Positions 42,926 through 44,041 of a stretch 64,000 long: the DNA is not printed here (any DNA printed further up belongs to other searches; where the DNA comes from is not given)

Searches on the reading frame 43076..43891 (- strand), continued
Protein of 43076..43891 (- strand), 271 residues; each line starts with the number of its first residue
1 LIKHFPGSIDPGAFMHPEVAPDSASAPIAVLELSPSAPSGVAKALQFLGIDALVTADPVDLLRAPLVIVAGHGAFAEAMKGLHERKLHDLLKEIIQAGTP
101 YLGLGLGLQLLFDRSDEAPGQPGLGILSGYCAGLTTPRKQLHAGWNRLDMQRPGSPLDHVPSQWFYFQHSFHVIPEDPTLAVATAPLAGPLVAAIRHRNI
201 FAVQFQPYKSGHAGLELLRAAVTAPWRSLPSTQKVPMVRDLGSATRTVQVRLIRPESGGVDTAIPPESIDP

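Call 53: find_encoding_contigs(protein=P0400, flank=10000, max_places=8)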
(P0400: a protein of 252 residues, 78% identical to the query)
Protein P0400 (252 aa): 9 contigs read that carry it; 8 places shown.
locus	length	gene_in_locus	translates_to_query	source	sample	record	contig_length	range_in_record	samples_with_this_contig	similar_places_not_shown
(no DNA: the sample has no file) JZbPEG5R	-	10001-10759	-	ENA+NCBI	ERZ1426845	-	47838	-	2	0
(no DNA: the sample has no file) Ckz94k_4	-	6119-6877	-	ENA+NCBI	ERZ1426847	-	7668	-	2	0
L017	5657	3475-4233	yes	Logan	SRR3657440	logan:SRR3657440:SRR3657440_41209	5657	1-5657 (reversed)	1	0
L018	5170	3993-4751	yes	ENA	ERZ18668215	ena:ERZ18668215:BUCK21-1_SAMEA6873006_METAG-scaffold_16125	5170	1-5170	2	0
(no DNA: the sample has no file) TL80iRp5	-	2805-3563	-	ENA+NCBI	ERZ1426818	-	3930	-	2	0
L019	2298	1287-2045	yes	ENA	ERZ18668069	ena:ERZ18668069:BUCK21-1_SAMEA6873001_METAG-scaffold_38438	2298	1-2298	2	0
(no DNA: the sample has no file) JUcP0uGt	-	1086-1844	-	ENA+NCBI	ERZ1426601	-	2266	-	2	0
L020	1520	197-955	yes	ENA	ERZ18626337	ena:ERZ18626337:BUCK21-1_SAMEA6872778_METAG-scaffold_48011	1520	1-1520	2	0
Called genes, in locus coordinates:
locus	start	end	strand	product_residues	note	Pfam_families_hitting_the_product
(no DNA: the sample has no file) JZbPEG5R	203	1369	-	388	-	-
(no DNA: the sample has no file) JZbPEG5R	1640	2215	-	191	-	-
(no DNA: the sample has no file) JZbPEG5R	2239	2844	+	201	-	-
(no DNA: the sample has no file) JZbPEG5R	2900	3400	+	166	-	-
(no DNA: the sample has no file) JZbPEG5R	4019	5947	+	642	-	PF00890:FAD_binding_2 (faint), PF01266:DAO (faint), PF07992:Pyr_redox_2 (faint), PF00732:GMC_oxred_N, PF05199:GMC_oxred_C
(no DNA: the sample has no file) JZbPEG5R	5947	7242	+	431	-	PF14249:Tocopherol_cycl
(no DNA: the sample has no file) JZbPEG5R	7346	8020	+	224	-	PF03006:HlyIII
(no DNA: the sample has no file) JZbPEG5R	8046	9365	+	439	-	-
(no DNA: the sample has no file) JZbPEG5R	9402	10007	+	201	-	PF00117:GATase, PF07685:GATase_3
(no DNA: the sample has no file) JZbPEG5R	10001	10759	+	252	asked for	PF00977:His_biosynth, PF01207:Dus (weak)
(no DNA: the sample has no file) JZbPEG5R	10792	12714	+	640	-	-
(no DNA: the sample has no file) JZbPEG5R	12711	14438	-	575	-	PF16499:Melibiase_2, PF17801:Melibiase_C, PF08305:NPCBM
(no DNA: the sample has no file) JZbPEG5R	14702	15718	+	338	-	-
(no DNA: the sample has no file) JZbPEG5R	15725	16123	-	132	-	PF00903:Glyoxalase, PF18029:Glyoxalase_6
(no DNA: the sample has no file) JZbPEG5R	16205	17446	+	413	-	PF00977:His_biosynth, PF01502:PRA-CH, PF01503:PRA-PH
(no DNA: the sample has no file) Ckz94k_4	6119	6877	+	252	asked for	PF00977:His_biosynth, PF01207:Dus (weak)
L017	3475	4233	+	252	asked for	PF00977:His_biosynth, PF01207:Dus (weak)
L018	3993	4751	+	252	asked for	PF00977:His_biosynth, PF01207:Dus (weak)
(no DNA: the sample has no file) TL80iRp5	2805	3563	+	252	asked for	PF00977:His_biosynth, PF01207:Dus (weak)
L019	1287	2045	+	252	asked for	PF00977:His_biosynth, PF01207:Dus (weak)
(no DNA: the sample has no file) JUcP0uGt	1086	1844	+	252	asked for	PF00977:His_biosynth, PF01207:Dus (weak)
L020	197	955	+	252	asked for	PF00977:His_biosynth, PF01207:Dus (weak)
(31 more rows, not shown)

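Call 54: find_encoding_contigs(protein=P0434, flank=8000, max_places=6)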
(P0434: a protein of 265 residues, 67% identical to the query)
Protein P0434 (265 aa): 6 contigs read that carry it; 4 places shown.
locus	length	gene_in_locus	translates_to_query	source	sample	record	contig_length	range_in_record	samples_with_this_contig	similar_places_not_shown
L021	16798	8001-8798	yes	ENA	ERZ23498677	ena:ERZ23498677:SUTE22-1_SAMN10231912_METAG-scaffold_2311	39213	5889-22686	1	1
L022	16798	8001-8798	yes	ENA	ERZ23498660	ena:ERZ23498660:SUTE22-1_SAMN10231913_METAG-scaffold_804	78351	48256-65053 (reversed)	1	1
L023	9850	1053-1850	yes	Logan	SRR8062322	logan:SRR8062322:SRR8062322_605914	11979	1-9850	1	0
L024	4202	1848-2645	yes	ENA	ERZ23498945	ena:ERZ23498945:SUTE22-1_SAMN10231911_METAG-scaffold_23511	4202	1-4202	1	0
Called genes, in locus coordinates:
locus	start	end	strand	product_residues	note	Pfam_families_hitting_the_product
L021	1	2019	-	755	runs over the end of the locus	PF00512:HisKA, PF02518:HATPase_c, PF01627:Hpt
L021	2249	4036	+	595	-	PF00526:Dicty_CTDC (weak)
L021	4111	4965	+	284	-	PF01634:HisG, PF08029:HisG_C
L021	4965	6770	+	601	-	PF00155:Aminotran_1_2, PF00702:Hydrolase, PF13419:HAD_2 (weak)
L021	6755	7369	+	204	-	PF00475:IGPD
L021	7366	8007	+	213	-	PF00117:GATase, PF07685:GATase_3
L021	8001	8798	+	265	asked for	PF00977:His_biosynth, PF01207:Dus (faint), PF03060:NMO (faint)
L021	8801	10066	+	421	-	PF00977:His_biosynth, PF01502:PRA-CH, PF01503:PRA-PH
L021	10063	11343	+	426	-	PF00815:Histidinol_dh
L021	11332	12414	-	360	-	PF00072:Response_reg, PF13487:HD_5, PF01966:HD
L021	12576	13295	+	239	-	PF01852:START (weak)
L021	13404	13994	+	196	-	PF18306:LDcluster4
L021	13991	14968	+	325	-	PF02541:Ppx-GppA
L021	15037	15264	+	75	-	-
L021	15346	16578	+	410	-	PF09243:Rsm22, PF08242:Methyltransf_12 (faint)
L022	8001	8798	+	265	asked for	PF00977:His_biosynth, PF01207:Dus (faint), PF03060:NMO (faint)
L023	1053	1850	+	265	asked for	PF00977:His_biosynth, PF01207:Dus (faint), PF03060:NMO (faint)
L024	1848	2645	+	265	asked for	PF00977:His_biosynth, PF01207:Dus (faint), PF03060:NMO (faint)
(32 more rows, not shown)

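Call 55: find_encoding_contigs(protein=P0432, flank=6000, max_places=10)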
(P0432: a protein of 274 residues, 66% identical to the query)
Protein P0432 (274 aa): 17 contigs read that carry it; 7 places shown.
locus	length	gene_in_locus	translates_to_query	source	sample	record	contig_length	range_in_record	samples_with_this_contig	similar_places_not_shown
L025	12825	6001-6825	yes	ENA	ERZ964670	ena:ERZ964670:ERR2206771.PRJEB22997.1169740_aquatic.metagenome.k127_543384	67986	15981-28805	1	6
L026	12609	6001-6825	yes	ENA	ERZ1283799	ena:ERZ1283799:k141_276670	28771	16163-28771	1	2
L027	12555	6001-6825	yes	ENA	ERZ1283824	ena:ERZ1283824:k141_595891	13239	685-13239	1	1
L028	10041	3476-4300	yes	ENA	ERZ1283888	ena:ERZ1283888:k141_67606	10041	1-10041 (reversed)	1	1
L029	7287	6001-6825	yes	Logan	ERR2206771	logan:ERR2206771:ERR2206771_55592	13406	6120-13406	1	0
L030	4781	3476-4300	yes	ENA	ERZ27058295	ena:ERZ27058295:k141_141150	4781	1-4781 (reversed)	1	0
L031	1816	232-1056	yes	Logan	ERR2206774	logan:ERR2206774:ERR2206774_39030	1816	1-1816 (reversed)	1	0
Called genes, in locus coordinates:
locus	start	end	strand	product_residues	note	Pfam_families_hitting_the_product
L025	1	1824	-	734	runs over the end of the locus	PF04879:Molybdop_Fe4S4 (weak), PF00384:Molybdopterin, PF01568:Molydop_binding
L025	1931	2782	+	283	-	PF01634:HisG, PF08029:HisG_C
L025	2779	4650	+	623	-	PF00155:Aminotran_1_2, PF00702:Hydrolase, PF13419:HAD_2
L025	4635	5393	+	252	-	PF00475:IGPD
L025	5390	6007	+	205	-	PF00117:GATase, PF07685:GATase_3 (weak)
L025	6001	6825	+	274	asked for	PF00977:His_biosynth, PF05690:ThiG (faint), PF01207:Dus (faint), PF03060:NMO (faint), PF01180:DHO_dh (faint)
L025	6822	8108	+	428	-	PF00977:His_biosynth, PF01502:PRA-CH, PF01503:PRA-PH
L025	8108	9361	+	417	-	PF00815:Histidinol_dh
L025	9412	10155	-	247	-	-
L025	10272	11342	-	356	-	PF00072:Response_reg, PF13487:HD_5, PF01966:HD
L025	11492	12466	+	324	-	PF02541:Ppx-GppA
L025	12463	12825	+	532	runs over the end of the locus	PF09243:Rsm22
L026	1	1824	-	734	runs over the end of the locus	PF04879:Molybdop_Fe4S4 (weak), PF00384:Molybdopterin, PF01568:Molydop_binding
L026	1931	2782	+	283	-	PF01634:HisG, PF08029:HisG_C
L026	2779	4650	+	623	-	PF00155:Aminotran_1_2, PF00702:Hydrolase, PF13419:HAD_2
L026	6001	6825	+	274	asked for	PF00977:His_biosynth, PF05690:ThiG (faint), PF01207:Dus (faint), PF03060:NMO (faint), PF01180:DHO_dh (faint)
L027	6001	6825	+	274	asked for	PF00977:His_biosynth, PF05690:ThiG (faint), PF01207:Dus (faint), PF03060:NMO (faint), PF01180:DHO_dh (faint)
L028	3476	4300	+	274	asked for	PF00977:His_biosynth, PF05690:ThiG (faint), PF01207:Dus (faint), PF03060:NMO (faint), PF01180:DHO_dh (faint)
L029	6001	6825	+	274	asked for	PF00977:His_biosynth, PF05690:ThiG (faint), PF01207:Dus (faint), PF03060:NMO (faint), PF01180:DHO_dh (faint)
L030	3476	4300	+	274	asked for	PF00977:His_biosynth, PF05690:ThiG (faint), PF01207:Dus (faint), PF03060:NMO (faint), PF01180:DHO_dh (faint)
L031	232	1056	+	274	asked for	PF00977:His_biosynth, PF05690:ThiG (faint), PF01207:Dus (faint), PF03060:NMO (faint), PF01180:DHO_dh (faint)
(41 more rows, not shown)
